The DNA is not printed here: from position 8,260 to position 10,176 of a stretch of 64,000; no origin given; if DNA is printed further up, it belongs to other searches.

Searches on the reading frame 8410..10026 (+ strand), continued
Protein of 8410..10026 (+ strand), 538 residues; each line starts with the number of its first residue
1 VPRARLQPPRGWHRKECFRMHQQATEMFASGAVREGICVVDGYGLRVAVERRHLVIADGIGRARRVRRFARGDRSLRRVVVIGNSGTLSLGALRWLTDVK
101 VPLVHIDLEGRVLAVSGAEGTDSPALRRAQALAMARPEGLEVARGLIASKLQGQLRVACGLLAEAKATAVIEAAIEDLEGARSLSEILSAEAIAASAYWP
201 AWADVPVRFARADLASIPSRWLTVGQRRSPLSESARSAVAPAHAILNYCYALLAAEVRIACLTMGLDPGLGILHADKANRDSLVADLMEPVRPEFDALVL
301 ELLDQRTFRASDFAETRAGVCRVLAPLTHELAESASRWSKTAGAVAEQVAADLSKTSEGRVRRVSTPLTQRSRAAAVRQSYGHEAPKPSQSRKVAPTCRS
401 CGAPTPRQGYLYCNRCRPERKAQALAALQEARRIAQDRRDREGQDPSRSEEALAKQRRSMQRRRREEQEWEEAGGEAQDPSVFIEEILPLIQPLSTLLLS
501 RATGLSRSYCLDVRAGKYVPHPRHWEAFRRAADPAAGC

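Call 73: search_protein_families(library=padloc, alignment_id=A4, max_evalue=0.00001)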
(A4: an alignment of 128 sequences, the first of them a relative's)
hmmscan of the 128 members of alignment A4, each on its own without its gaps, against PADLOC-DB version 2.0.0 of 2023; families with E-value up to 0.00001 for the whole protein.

A. member 1, L026:671-2092:- (473 aa): 0 families

B. families by the number of members that match (of 128 scanned): 451 families (the first 25 are shown)
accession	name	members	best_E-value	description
PDLC03318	MTase_II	3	8.1e-148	Type II methyltransferase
PDLC04134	mad2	3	1.1e-64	mads_2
PDLC05062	PDC-S66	3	2.3e-55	-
PDLC03038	MTase_I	3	2.1e-40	Type I methyltransferase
PDLC03021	MTase_I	3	1.9e-38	Type I methyltransferase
PDLC03026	MTase_I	3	2.8e-33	Type I methyltransferase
PDLC00417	ThsB1|ThsB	3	4.7e-28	TIR-like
PDLC03029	MTase_I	2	1.6e-270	Type I methyltransferase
PDLC00424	ThsB1|ThsB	2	3.3e-124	TIR-like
PDLC03267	MTase_II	2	1.2e-115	Type II methyltransferase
PDLC03072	Specificity_I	2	4.3e-60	Type I specificity subunit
PDLC03105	Specificity_I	2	6.2e-58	Type I specificity subunit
PDLC04182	HEC-01A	2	1.2e-55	-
PDLC04183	HEC-01A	2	1.3e-52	-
PDLC03031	MTase_I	2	1.3e-49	Type I methyltransferase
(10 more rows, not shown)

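Call 74: search_protein_families(library=pfam, alignment_id=A4, max_evalue=0.00001)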
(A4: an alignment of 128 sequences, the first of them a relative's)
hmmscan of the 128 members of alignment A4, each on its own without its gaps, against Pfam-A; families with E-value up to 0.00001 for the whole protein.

A. member 1, L026:671-2092:- (473 aa): 3 families
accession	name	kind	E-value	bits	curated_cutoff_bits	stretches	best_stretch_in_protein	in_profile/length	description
PF14870.12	PSII_BNR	-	1.2e-24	87.5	27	2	170-253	9-95/303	Photosynthesis system II assembly factor YCF48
PF15902.12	Sortilin-Vps10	-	2.6e-10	40.1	33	0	201-306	3-123/446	Sortilin, neurotensin receptor 3,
PF02012.26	BNR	-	6.6e-10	37.9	27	0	376-386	2-12/12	BNR/Asp-box repeat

B. families by the number of members that match (of 128 scanned): 120 families (the first 25 are shown)
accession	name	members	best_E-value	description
PF02518.31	HATPase_c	4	2.7e-08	Histidine kinase-, DNA gyrase B-, and HSP90-like ATPase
PF02384.22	N6_Mtase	3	7.8e-60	N-6 DNA Methylase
PF07719.23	TPR_2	3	6.7e-54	Tetratricopeptide repeat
PF14870.12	PSII_BNR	3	2.4e-39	Photosynthesis system II assembly factor YCF48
PF13676.11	TIR_2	3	7.4e-21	TIR domain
PF15902.12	Sortilin-Vps10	3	1.4e-10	Sortilin, neurotensin receptor 3,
PF02012.26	BNR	3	3.1e-10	BNR/Asp-box repeat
PF00515.34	TPR_1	2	5.7e-50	Tetratricopeptide repeat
PF13414.12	TPR_11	2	8e-45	TPR repeat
PF07506.17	RepB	2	1.5e-40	RepB plasmid partitioning protein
PF13431.12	TPR_17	2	3.3e-39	Tetratricopeptide repeat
PF13432.12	TPR_16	2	3.4e-37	Tetratricopeptide repeat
PF14559.12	TPR_19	2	8.5e-37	Tetratricopeptide repeat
PF13181.12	TPR_8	2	1.3e-35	Tetratricopeptide repeat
PF13428.12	TPR_14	2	2.6e-33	Tetratricopeptide repeat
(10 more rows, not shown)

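Call 83: search_protein_families(library=padloc, proteins=[L019:276-1400:+, L019:1417-2130:+, L019:9945-10973:-, L019:11234-13699:+, L019:13702-14952:+, L019:15587-17770:-, L019:17767-18903:-, L019:18927-19910:-, L011:12146-12739:+], max_evalue=0.001)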
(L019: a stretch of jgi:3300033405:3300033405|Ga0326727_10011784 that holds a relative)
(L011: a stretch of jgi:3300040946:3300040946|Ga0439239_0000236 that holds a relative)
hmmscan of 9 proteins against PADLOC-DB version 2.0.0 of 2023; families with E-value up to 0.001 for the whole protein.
L019:276-1400:+ (374 aa): 5 families
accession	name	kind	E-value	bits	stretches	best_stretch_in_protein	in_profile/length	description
PDLC03877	NsnA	-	2.7e-74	248.7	1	40-372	49-382/385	-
PDLC04027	PD-T4-2_A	-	5.6e-40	135.5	1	45-284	41-285/363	-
PDLC03418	REase_II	-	8.3e-13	46.2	1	48-194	23-162/372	Type II restriction enzyme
PDLC04154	HEC-06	-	4.3e-05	20.4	0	39-111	6-85/569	-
PDLC04157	HEC-06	-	0.00063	16.5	0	39-112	6-86/558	-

L019:1417-2130:+ (237 aa): 0 families

L019:9945-10973:- (342 aa): 0 families

L019:11234-13699:+ (821 aa): 5 families
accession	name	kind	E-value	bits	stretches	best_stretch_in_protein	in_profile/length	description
PDLC03547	REase_II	-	1.9e-12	44.5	1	575-680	265-372/585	Type II restriction enzyme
PDLC03662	mREase_IV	-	5.2e-11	39.8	1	81-160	11-90/560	Type IV methyl-directed restriction enzyme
PDLC03448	REase_II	-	4.7e-08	29.6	0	693-725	685-717/857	Type II restriction enzyme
PDLC00914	TRIP13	-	0.00042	17.9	1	564-609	61-106/302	TRIP13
PDLC00915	TRIP13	-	0.00051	17.5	0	577-664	66-143/302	TRIP13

L019:13702-14952:+ (416 aa): 0 families

L019:15587-17770:- (727 aa): 10 families
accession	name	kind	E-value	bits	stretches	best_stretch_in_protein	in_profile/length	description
PDLC04105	HerA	-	1.1e-15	55.3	2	378-516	361-500/576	-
PDLC02185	HerA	-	1.4e-13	48.5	1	416-519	420-529/585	-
PDLC04100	HerA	-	3.8e-12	43.7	1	397-517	399-521/580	-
PDLC04102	HerA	-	4.7e-10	36.4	1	392-531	459-599/654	-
PDLC04098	HerA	-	9e-09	32.4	1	394-568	480-662/686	-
PDLC04140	mad8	-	1.5e-08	32.6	1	202-541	30-288/314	mads_8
PDLC04097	HerA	-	4.2e-08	30.3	1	464-519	505-560/618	-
PDLC04103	HerA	-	2.1e-07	27.7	1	464-527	469-532/579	-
PDLC04104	HerA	-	1.2e-05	22.3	1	466-515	251-300/379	-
PDLC04106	HerA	-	0.00014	18.6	1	397-526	468-603/667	-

L019:17767-18903:- (378 aa): 0 families

L019:18927-19910:- (327 aa): 16 families
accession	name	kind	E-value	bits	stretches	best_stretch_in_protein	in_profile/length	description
PDLC03325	MTase_II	-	2.4e-11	41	1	2-222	97-325/426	Type II methyltransferase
PDLC03387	MTase_II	-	8e-09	33.1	1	1-48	238-285/289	Type II methyltransferase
PDLC03364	MTase_II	-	5e-08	30.3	1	1-40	63-102/380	Type II methyltransferase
PDLC03224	MTase_II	-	2e-07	28.3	1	1-37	98-134/481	Type II methyltransferase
PDLC03322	MTase_II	-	8.4e-07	26.2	1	1-53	69-121/446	Type II methyltransferase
PDLC03354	MTase_II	-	1.1e-06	25.9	1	1-79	345-400/425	Type II methyltransferase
PDLC03339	MTase_II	-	5.1e-06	23.5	1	1-41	234-274/399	Type II methyltransferase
PDLC03353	MTase_II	-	7.4e-06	23.7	0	1-39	213-251/260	Type II methyltransferase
PDLC03249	MTase_II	-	4e-05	20.6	1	1-39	143-181/541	Type II methyltransferase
PDLC03369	MTase_II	-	8.8e-05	19.4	1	1-37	145-181/532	Type II methyltransferase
PDLC03377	MTase_II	-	0.00015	18.5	0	1-37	126-162/504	Type II methyltransferase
PDLC03283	MTase_II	-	0.00018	18.9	0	1-30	234-263/352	Type II methyltransferase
PDLC03306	MTase_II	-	0.00038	17.5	1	1-52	58-110/422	Type II methyltransferase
PDLC03239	MTase_II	-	0.00062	16.6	1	1-38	97-134/442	Type II methyltransferase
PDLC03380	MTase_II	-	0.00074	16.8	0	1-39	61-99/393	Type II methyltransferase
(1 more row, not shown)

L011:12146-12739:+ (197 aa): 0 families

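Call 85: search_dna_similar(query=window:8467-10026:+, collection=plasmids, mode=protein, max_rows=10)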
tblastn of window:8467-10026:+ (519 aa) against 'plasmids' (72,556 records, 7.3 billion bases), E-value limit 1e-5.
Records with a match: 59; places in all: 59; records where one place covers at least 80% of the query: 0.
Best place of each record, by identity: <60% 59.
By first word of the organism name: Thermus 14; Picosynechococcus 4; Synechocystis 4; Deinococcus 3; Allochromatium 2; Phocaeicola 2; Streptomyces 2; Anabaena 2; Zymomonas 2; Nostoc 2; and 21 more.
By predicted mobility (MOB-suite, as given by PLSDB): non-mobilizable 51; conjugative 6; mobilizable 2.
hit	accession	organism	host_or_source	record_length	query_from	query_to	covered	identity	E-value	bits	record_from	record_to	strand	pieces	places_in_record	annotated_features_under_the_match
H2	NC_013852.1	Allochromatium vinosum DSM 180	-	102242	201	360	31%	32.7%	5e-8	64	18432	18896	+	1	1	cas1: CRISPR-associated endonuclease Cas1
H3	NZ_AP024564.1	Allochromatium tepidum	-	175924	198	354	30%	33.1%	5e-8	64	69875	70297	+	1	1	cas1: CRISPR-associated endonuclease Cas1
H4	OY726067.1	Phocaeicola massiliensis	-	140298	217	348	25%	36.4%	4e-7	61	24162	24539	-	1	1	none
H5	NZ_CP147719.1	Bradyrhizobium sp. 2S1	-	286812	187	301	22%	38.8%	5e-8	84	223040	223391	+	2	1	none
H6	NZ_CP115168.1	Deinococcus aquaticus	Freshwater stream system, activated ...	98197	217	332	22%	36.4%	6e-7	60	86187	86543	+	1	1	cas1: CRISPR-associated endonuclease Cas1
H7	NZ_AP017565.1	Pseudanabaena sp. ABRG5-3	-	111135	179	295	23%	34.7%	1e-7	62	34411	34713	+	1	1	cas1d: type I-D CRISPR-associated endonuclease Cas1d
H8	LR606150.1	Rhizobium sp. Q54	paddy soil contaminated with arsenic ...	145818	215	300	17%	47.1%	1e-10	72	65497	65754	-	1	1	type I-C CRISPR-associated endonuclease Cas1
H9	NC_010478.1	Picosynechococcus sp. PCC 7002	-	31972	179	297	23%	31.7%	4e-8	64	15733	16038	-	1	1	cas1d: type I-D CRISPR-associated endonuclease Cas1d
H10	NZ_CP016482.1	Picosynechococcus sp. PCC 7117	cell culture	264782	179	297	23%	31.7%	5e-8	64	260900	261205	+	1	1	cas1d: type I-D CRISPR-associated endonuclease Cas1d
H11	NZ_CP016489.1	Picosynechococcus sp. PCC 8807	cell culture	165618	179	297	23%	31.7%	9e-8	63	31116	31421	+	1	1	cas1d: type I-D CRISPR-associated endonuclease Cas1d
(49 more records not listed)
